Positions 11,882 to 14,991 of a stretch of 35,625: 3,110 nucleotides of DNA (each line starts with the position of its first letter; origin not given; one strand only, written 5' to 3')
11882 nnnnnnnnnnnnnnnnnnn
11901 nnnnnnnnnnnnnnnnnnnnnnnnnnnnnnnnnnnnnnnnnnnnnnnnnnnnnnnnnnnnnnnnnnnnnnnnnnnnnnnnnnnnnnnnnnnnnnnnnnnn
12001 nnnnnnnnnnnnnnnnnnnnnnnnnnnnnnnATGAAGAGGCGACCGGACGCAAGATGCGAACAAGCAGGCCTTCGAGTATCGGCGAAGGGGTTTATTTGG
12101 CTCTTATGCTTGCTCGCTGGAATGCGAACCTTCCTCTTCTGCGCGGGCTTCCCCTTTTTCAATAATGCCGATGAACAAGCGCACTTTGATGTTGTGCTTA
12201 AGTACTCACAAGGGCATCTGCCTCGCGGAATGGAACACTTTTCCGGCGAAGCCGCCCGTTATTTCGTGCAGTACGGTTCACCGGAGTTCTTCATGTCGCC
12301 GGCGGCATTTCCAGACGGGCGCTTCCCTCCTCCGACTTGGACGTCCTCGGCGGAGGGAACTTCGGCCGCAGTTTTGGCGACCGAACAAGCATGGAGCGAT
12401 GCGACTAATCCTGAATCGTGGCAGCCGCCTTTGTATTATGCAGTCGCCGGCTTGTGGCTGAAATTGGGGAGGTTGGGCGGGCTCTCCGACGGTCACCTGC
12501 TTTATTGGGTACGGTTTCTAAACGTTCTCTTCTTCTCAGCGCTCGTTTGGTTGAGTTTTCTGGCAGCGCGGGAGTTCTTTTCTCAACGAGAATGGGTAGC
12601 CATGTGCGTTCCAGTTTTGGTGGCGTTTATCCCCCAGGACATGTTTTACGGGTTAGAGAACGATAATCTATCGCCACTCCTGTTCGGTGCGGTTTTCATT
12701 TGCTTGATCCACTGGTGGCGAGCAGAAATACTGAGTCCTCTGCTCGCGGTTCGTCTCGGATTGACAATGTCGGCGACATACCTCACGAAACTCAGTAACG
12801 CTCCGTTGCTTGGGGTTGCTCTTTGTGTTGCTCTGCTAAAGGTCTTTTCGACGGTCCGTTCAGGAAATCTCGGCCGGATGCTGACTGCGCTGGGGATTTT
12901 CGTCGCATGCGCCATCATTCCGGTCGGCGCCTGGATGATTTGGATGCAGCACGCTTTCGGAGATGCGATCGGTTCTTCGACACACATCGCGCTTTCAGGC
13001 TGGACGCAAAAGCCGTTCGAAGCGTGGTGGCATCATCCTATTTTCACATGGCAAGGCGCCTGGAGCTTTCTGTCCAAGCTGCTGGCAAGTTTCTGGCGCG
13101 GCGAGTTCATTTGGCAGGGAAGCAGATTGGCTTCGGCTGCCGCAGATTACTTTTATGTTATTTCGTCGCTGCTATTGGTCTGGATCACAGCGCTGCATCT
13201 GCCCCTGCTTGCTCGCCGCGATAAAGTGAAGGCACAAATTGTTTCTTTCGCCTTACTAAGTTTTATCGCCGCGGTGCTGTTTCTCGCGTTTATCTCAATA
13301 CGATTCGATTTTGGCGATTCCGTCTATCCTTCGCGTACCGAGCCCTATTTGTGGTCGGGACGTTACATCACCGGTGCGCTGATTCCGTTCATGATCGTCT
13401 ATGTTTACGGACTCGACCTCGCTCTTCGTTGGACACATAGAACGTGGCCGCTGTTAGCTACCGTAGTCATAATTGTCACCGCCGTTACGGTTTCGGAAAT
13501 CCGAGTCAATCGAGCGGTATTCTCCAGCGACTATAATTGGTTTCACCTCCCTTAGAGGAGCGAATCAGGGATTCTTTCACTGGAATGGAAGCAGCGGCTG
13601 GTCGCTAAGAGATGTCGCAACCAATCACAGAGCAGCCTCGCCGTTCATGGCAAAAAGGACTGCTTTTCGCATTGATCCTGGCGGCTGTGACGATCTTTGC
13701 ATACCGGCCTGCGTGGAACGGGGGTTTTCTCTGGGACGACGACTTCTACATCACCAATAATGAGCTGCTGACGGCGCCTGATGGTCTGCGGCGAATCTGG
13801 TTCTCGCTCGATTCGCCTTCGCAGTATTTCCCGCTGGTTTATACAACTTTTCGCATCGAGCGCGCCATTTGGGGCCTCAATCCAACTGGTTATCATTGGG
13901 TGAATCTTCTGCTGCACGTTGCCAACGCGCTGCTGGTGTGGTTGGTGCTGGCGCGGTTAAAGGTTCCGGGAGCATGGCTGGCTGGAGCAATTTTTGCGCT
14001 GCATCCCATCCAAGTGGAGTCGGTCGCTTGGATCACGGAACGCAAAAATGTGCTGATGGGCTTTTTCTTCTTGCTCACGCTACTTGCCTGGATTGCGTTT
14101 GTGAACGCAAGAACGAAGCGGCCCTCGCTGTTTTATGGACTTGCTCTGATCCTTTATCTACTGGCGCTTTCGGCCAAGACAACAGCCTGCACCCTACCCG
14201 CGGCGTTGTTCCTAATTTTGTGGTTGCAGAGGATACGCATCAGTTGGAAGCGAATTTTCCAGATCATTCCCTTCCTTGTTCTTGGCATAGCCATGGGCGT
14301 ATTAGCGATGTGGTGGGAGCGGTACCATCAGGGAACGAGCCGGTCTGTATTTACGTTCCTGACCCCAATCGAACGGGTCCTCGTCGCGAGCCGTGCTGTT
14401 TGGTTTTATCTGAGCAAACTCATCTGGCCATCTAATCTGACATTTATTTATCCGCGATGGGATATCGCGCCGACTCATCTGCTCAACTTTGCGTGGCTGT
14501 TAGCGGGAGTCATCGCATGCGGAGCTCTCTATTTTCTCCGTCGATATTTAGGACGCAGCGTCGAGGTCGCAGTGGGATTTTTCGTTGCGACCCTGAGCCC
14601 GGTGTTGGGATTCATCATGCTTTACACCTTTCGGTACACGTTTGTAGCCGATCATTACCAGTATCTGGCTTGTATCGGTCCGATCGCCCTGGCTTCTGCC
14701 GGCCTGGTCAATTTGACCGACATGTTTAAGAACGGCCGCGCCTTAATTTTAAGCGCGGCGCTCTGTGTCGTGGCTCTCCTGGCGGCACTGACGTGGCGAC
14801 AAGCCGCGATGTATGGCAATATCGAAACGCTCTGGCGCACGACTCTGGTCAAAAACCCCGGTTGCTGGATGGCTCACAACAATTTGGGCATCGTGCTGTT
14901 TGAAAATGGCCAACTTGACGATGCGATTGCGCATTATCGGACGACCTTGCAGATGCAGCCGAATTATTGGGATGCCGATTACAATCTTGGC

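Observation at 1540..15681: Contiguous battery of seven GT-C-fold glycosyltransferase-like genes, five of them TMTC-like (membrane domain + TPR)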

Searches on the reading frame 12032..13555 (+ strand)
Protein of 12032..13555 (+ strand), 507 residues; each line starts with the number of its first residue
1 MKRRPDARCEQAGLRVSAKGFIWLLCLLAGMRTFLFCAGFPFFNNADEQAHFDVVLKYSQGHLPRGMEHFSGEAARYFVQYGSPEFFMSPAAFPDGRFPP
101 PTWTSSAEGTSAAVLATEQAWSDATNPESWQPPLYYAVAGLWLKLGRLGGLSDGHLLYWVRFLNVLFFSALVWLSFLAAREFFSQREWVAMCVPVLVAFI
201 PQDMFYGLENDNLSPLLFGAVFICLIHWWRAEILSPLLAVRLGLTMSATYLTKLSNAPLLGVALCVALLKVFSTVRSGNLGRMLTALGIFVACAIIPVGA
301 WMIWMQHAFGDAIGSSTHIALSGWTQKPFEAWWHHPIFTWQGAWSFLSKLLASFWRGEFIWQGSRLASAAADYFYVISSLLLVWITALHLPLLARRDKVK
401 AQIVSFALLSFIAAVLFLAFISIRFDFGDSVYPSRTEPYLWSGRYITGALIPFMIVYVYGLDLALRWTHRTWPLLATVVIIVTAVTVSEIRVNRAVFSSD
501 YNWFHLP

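Call 4: search_protein_families(library=pfam, proteins=[window:12032-13555:+], max_evalue=0.01)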
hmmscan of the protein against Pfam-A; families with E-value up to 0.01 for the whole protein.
window:12032-13555:+ (507 aa): 1 family
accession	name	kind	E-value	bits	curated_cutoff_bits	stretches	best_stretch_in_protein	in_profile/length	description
PF09913.15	DUF2142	-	1.3e-13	51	30.1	1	40-420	11-368/395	Predicted membrane protein (DUF2142)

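Call 5: search_protein_families(library=ncbifam, proteins=[window:12032-13555:+], max_evalue=0.01)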
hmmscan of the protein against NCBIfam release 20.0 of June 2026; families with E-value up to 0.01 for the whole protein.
window:12032-13555:+ (507 aa): 0 families

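Call 37: search_solved_structures(query=window:12032-13555:+, max_evalue=10)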
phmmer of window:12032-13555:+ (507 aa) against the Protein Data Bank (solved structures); distinct sequences matched with E-value up to 10: 0.

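Call 64: find_homologous_proteins(query=window:12032-13555:+, max_evalue=0.00001)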
Query window:12032-13555:+ (507 aa): 982 proteins with E <= 0.00001 among 8000 candidates; the best 120 are listed.
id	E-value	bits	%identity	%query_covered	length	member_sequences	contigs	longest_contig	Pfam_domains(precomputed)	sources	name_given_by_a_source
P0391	0.0e+0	1104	94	100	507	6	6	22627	PF09913.16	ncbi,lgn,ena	-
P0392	0.0e+0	1032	88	100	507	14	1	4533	PF09913.16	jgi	-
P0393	0.0e+0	1026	89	100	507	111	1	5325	PF09913.16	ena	-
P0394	0.0e+0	1017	87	100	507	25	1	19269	PF09913.16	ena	-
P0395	0.0e+0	1015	87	100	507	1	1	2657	PF09913.16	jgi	-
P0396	1.8e-295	999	86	100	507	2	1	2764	PF09913.16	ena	-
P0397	3.8e-295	998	87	100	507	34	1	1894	PF09913.16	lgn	-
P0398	3.8e-289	978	84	100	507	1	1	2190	PF09913.16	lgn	-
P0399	5.8e-289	977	87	97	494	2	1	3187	PF09913.16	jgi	jgi:Predicted membrane protein (DUF2142)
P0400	8.6e-287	970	84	100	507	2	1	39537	PF09913.16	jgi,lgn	jgi:uncharacterized membrane protein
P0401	2.2e-279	946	84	96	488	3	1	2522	PF09913.16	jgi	jgi:Predicted membrane protein (DUF2142)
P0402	3.9e-279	945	85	94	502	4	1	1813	PF09913.16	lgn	-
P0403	2.1e-274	929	81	100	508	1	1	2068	PF09913.16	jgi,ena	-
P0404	3.4e-274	929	81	100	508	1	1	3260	PF09913.16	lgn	-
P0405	6.9e-274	928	83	96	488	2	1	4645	PF09913.16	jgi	-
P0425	9.6e-152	525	49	100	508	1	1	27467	PF09913.16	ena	-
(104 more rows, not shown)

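Call 65: find_encoding_contigs(protein=P0391, flank=10000, max_places=2)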
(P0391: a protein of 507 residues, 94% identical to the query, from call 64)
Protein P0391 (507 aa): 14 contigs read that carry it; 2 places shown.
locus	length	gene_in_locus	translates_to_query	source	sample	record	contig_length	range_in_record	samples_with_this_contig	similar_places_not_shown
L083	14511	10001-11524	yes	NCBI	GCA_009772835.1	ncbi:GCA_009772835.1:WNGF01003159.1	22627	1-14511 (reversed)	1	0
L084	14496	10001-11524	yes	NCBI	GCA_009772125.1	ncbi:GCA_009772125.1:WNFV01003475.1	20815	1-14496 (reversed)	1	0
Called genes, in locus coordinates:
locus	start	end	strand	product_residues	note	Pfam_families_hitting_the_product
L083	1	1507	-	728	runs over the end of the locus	PF13432:TPR_16, PF14559:TPR_19, PF13432:TPR_16, PF13424:TPR_12, PF23914:TPR_CcmH_CycH, PF00515:TPR_1, PF13414:TPR_11, PF14559:TPR_19, +31 more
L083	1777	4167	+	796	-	PF00515:TPR_1, PF13414:TPR_11, PF13424:TPR_12, PF13432:TPR_16, PF13424:TPR_12, PF13432:TPR_16, PF14559:TPR_19, PF00515:TPR_1, +41 more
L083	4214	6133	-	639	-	PF13424:TPR_12, PF13432:TPR_16, PF13371:TPR_9, PF13414:TPR_11, PF14559:TPR_19, PF00515:TPR_1, PF07719:TPR_2, PF13181:TPR_8, +18 more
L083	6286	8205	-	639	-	PF13431:TPR_17 (faint), PF13176:TPR_7 (faint), PF23914:TPR_CcmH_CycH, PF13414:TPR_11 (weak), PF13424:TPR_12 (weak), PF13432:TPR_16, PF14559:TPR_19, PF07719:TPR_2 (weak), +10 more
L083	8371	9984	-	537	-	PF13231:PMT_2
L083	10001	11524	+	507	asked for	PF09913:DUF2142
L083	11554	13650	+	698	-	PF13432:TPR_16 (weak), PF00515:TPR_1 (weak), PF13432:TPR_16, PF14559:TPR_19, PF14559:TPR_19, PF13414:TPR_11, PF14559:TPR_19, PF13424:TPR_12, +21 more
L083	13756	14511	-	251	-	?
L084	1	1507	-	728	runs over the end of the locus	PF13432:TPR_16, PF14559:TPR_19, PF13432:TPR_16, PF13424:TPR_12, PF23914:TPR_CcmH_CycH, PF00515:TPR_1, PF13414:TPR_11, PF14559:TPR_19, +31 more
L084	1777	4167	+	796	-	PF00515:TPR_1, PF13414:TPR_11, PF13424:TPR_12, PF13432:TPR_16, PF13424:TPR_12, PF13432:TPR_16, PF14559:TPR_19, PF00515:TPR_1, +41 more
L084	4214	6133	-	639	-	PF13424:TPR_12, PF13432:TPR_16, PF13371:TPR_9, PF13414:TPR_11, PF14559:TPR_19, PF00515:TPR_1, PF07719:TPR_2, PF13181:TPR_8, +18 more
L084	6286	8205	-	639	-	PF13431:TPR_17 (faint), PF13176:TPR_7 (faint), PF23914:TPR_CcmH_CycH, PF13414:TPR_11 (weak), PF13424:TPR_12 (weak), PF13432:TPR_16, PF14559:TPR_19, PF07719:TPR_2 (weak), +10 more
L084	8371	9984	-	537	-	PF13231:PMT_2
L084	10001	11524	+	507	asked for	PF09913:DUF2142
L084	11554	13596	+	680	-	PF13432:TPR_16 (weak), PF00515:TPR_1 (weak), PF13432:TPR_16, PF14559:TPR_19, PF14559:TPR_19, PF13414:TPR_11, PF14559:TPR_19, PF13424:TPR_12, +23 more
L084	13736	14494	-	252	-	?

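Call 66: find_encoding_contigs(protein=P0425, flank=10000, max_places=1)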
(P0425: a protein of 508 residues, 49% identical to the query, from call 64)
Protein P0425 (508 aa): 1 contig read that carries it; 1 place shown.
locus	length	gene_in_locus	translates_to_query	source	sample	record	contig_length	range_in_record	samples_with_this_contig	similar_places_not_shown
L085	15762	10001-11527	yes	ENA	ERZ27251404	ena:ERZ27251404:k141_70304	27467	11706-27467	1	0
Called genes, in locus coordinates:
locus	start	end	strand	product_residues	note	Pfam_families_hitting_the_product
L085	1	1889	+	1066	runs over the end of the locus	PF07715:Plug, PF00593:TonB_dep_Rec_b-barrel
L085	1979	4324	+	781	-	PF13414:TPR_11, PF13424:TPR_12, PF13432:TPR_16, PF14559:TPR_19, PF00515:TPR_1, PF07719:TPR_2, PF13181:TPR_8, PF13424:TPR_12, +43 more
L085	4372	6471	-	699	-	PF13424:TPR_12 (weak), PF13414:TPR_11, PF13432:TPR_16, PF00515:TPR_1, PF07719:TPR_2, PF13414:TPR_11, PF13424:TPR_12, PF14559:TPR_19, +17 more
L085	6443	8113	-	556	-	PF13431:TPR_17 (faint), PF03704:BTAD (faint), PF13176:TPR_7 (faint), PF13424:TPR_12 (weak), PF13432:TPR_16, PF23914:TPR_CcmH_CycH, PF13414:TPR_11 (weak), PF14559:TPR_19, +7 more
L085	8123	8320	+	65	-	-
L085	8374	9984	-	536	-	PF13231:PMT_2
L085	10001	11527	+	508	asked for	PF09913:DUF2142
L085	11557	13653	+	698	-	PF00515:TPR_1 (weak), PF13414:TPR_11 (weak), PF13432:TPR_16, PF14559:TPR_19, PF12895:ANAPC3, PF13432:TPR_16, PF13414:TPR_11, PF14559:TPR_19, +19 more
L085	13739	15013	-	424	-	PF00245:Alk_phosphatase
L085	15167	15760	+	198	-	?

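Call 72: search_protein_families(library=ncbifam, proteins=[window:12032-13555:+], max_evalue=1)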
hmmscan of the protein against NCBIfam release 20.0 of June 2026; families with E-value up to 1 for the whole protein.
window:12032-13555:+ (507 aa): 0 families

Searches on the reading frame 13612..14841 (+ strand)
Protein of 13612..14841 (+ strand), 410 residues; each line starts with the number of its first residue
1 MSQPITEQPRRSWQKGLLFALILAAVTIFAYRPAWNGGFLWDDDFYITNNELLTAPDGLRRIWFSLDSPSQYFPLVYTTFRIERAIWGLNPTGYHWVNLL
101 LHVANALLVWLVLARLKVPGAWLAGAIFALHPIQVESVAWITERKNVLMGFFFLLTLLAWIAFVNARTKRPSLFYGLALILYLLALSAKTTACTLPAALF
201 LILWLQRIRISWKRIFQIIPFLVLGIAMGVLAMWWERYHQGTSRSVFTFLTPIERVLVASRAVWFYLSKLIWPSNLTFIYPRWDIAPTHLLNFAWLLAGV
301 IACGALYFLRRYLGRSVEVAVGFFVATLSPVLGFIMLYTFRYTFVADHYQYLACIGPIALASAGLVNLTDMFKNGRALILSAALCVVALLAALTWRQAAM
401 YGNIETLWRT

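Call 6: search_protein_families(library=pfam, proteins=[window:13612-14841:+], max_evalue=10)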
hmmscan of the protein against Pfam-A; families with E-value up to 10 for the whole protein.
window:13612-14841:+ (410 aa): 0 families

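Call 12: find_homologous_proteins(query=window:13612-14841:+, max_evalue=0.001)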
Query window:13612-14841:+ (410 aa): 6690 proteins with E <= 0.001 among 8000 candidates; the best 120 are listed.
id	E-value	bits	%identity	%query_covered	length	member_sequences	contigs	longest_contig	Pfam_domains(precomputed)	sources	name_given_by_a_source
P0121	4.0e-242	822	89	100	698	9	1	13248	PF25063.1,PF03704.24,PF13431.13,PF23914.2,PF13414.13,PF13176.13,PF13428.13,PF25064.2,PF13374.13,PF14559.13,PF24575.2,PF13371.13,PF00515.35,PF12895.14,PF13424.13,PF21033.5,PF13432.13,PF13429.13,PF13181.13,PF14561.13,PF07719.24,PF13174.13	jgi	jgi:protein O-mannosyl-transferase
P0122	5.6e-242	822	90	100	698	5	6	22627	PF25063.1,PF03704.24,PF13431.13,PF23914.2,PF13414.13,PF13176.13,PF13428.13,PF25064.2,PF13374.13,PF14559.13,PF24575.2,PF13371.13,PF00515.35,PF12895.14,PF13424.13,PF21033.5,PF13432.13,PF13429.13,PF13181.13,PF07719.24,PF13174.13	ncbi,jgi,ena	-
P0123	2.8e-240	816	91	97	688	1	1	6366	PF25063.1,PF03704.24,PF13431.13,PF23914.2,PF13414.13,PF10952.16,PF13176.13,PF13428.13,PF25064.2,PF13374.13,PF14559.13,PF24575.2,PF13371.13,PF00515.35,PF12895.14,PF13424.13,PF21033.5,PF13432.13,PF13429.13,PF13181.13,PF07719.24,PF13174.13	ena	-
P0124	6.3e-240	815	91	97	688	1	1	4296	PF25063.1,PF03704.24,PF13431.13,PF23914.2,PF13414.13,PF10952.16,PF13176.13,PF13428.13,PF25064.2,PF13374.13,PF14559.13,PF24575.2,PF13371.13,PF00515.35,PF12895.14,PF13424.13,PF21033.5,PF13432.13,PF13429.13,PF13181.13,PF07719.24,PF13174.13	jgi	jgi:protein O-mannosyl-transferase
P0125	6.3e-240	815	91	97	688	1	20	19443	PF25063.1,PF03704.24,PF13431.13,PF23914.2,PF13414.13,PF10952.16,PF13176.13,PF13428.13,PF25064.2,PF13374.13,PF14559.13,PF24575.2,PF13371.13,PF00515.35,PF12895.14,PF13424.13,PF21033.5,PF13432.13,PF13429.13,PF13181.13,PF07719.24,PF13174.13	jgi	jgi:protein O-mannosyl-transferase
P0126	6.3e-240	815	91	97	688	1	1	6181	PF25063.1,PF03704.24,PF13431.13,PF23914.2,PF13414.13,PF10952.16,PF13176.13,PF13428.13,PF25064.2,PF13374.13,PF14559.13,PF24575.2,PF13371.13,PF00515.35,PF12895.14,PF13424.13,PF21033.5,PF13432.13,PF13429.13,PF13181.13,PF07719.24,PF13174.13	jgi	jgi:protein O-mannosyl-transferase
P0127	6.3e-240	815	91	97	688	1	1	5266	PF25063.1,PF03704.24,PF13431.13,PF23914.2,PF13414.13,PF10952.16,PF13176.13,PF13428.13,PF25064.2,PF13374.13,PF14559.13,PF24575.2,PF13371.13,PF00515.35,PF12895.14,PF13424.13,PF21033.5,PF13432.13,PF13429.13,PF13181.13,PF07719.24,PF13174.13,PF20308.5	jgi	jgi:protein O-mannosyl-transferase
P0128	8.3e-240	815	91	97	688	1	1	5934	PF25063.1,PF03704.24,PF13431.13,PF23914.2,PF13414.13,PF10952.16,PF13176.13,PF13428.13,PF25064.2,PF13374.13,PF14559.13,PF24575.2,PF13371.13,PF00515.35,PF12895.14,PF13424.13,PF21033.5,PF13432.13,PF13429.13,PF13181.13,PF07719.24,PF13174.13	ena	-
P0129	1.0e-239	814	91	97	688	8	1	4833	PF25063.1,PF03704.24,PF13431.13,PF23914.2,PF13414.13,PF10952.16,PF13176.13,PF13428.13,PF25064.2,PF13374.13,PF14559.13,PF24575.2,PF13371.13,PF00515.35,PF12895.14,PF13424.13,PF21033.5,PF13432.13,PF13429.13,PF13181.13,PF14561.13,PF07719.24,PF13174.13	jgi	jgi:protein O-mannosyl-transferase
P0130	1.0e-239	814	91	97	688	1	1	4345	PF25063.1,PF03704.24,PF13431.13,PF23914.2,PF13414.13,PF10952.16,PF13176.13,PF13428.13,PF25064.2,PF13374.13,PF14559.13,PF24575.2,PF13371.13,PF00515.35,PF12895.14,PF13424.13,PF21033.5,PF13432.13,PF13429.13,PF13181.13,PF07719.24,PF13174.13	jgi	jgi:protein O-mannosyl-transferase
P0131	1.3e-239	814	89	100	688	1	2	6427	PF25063.1,PF03704.24,PF13431.13,PF23914.2,PF13414.13,PF10952.16,PF13176.13,PF13428.13,PF25064.2,PF13374.13,PF14559.13,PF24575.2,PF13371.13,PF00515.35,PF12895.14,PF13424.13,PF21033.5,PF13432.13,PF13429.13,PF13181.13,PF07719.24,PF13174.13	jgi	jgi:protein O-mannosyl-transferase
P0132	1.3e-239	814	91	97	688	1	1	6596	PF25063.1,PF03704.24,PF13431.13,PF23914.2,PF13414.13,PF10952.16,PF13176.13,PF13428.13,PF25064.2,PF13374.13,PF14559.13,PF24575.2,PF13371.13,PF00515.35,PF12895.14,PF13424.13,PF21033.5,PF13432.13,PF13429.13,PF13181.13,PF07719.24,PF13174.13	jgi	jgi:tetratricopeptide (TPR) repeat protein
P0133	1.5e-239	814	91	97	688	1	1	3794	PF25063.1,PF03704.24,PF13431.13,PF23914.2,PF13414.13,PF10952.16,PF13176.13,PF13428.13,PF25064.2,PF13374.13,PF14559.13,PF24575.2,PF13371.13,PF00515.35,PF12895.14,PF13424.13,PF21033.5,PF13432.13,PF13429.13,PF13181.13,PF07719.24,PF13174.13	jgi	jgi:protein O-mannosyl-transferase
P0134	2.7e-239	813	89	100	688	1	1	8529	PF25063.1,PF03704.24,PF13431.13,PF23914.2,PF13414.13,PF10952.16,PF13176.13,PF13428.13,PF25064.2,PF13374.13,PF14559.13,PF24575.2,PF13371.13,PF00515.35,PF12895.14,PF13424.13,PF21033.5,PF13432.13,PF13429.13,PF13181.13,PF07719.24,PF13174.13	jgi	jgi:protein O-mannosyl-transferase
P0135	3.1e-239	813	91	97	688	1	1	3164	PF25063.1,PF03704.24,PF13431.13,PF23914.2,PF13414.13,PF10952.16,PF13176.13,PF13428.13,PF25064.2,PF13374.13,PF14559.13,PF24575.2,PF13371.13,PF00515.35,PF12895.14,PF13424.13,PF21033.5,PF13432.13,PF13429.13,PF13181.13,PF07719.24,PF13174.13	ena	-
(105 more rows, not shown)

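Call 72: search_protein_families(library=ncbifam, proteins=[window:13612-14841:+], max_evalue=1)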
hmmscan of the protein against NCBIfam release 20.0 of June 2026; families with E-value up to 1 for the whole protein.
window:13612-14841:+ (410 aa): 0 families
